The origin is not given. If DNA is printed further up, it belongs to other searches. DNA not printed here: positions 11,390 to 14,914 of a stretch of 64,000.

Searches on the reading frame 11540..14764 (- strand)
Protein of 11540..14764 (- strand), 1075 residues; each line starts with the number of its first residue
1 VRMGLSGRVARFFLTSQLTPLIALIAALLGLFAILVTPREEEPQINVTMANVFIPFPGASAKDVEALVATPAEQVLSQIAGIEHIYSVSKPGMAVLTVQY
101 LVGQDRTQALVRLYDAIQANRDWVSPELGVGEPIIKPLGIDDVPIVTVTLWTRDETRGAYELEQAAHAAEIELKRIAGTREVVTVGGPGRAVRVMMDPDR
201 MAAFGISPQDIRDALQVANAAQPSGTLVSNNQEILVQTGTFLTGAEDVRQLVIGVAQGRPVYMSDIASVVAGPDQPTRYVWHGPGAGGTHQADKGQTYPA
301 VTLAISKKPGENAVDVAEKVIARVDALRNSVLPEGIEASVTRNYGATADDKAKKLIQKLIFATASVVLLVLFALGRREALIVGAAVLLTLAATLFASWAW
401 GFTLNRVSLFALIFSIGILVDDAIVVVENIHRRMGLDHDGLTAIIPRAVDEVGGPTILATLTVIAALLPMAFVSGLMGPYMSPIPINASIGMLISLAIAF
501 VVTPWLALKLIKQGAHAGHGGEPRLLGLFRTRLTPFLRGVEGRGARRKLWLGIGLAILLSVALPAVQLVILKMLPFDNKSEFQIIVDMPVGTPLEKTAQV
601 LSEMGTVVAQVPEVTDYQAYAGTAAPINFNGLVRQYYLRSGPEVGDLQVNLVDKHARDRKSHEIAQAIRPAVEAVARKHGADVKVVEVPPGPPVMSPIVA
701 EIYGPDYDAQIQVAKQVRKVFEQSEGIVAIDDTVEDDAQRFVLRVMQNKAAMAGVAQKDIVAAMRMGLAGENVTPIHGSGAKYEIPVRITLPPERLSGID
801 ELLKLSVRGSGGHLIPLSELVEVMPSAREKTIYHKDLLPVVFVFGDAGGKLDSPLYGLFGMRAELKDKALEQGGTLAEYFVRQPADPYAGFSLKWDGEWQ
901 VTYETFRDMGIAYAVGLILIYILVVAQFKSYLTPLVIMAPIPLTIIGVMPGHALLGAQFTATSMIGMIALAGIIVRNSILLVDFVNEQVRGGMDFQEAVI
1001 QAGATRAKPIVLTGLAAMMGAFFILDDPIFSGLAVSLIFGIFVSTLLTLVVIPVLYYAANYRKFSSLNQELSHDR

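Call 41: search_protein_families(library=pfam, proteins=[window:11540-14764:-], max_evalue=0.00001)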
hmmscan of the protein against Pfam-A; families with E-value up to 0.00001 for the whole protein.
window:11540-14764:- (1075 aa): 3 families
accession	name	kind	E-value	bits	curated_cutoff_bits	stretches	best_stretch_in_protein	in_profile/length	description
PF00873.25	ACR_tran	-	5.3e-149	498.3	28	1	12-1058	4-1019/1021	AcrB/AcrD/AcrF family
PF03176.21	MMPL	-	3.3e-13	49.7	20.5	1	298-507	89-299/333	MMPL family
PF02355.23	SecD_SecF_C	-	6.1e-08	32.7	20.5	0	904-1051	28-178/189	Protein export membrane protein SecD/SecF, C-terminal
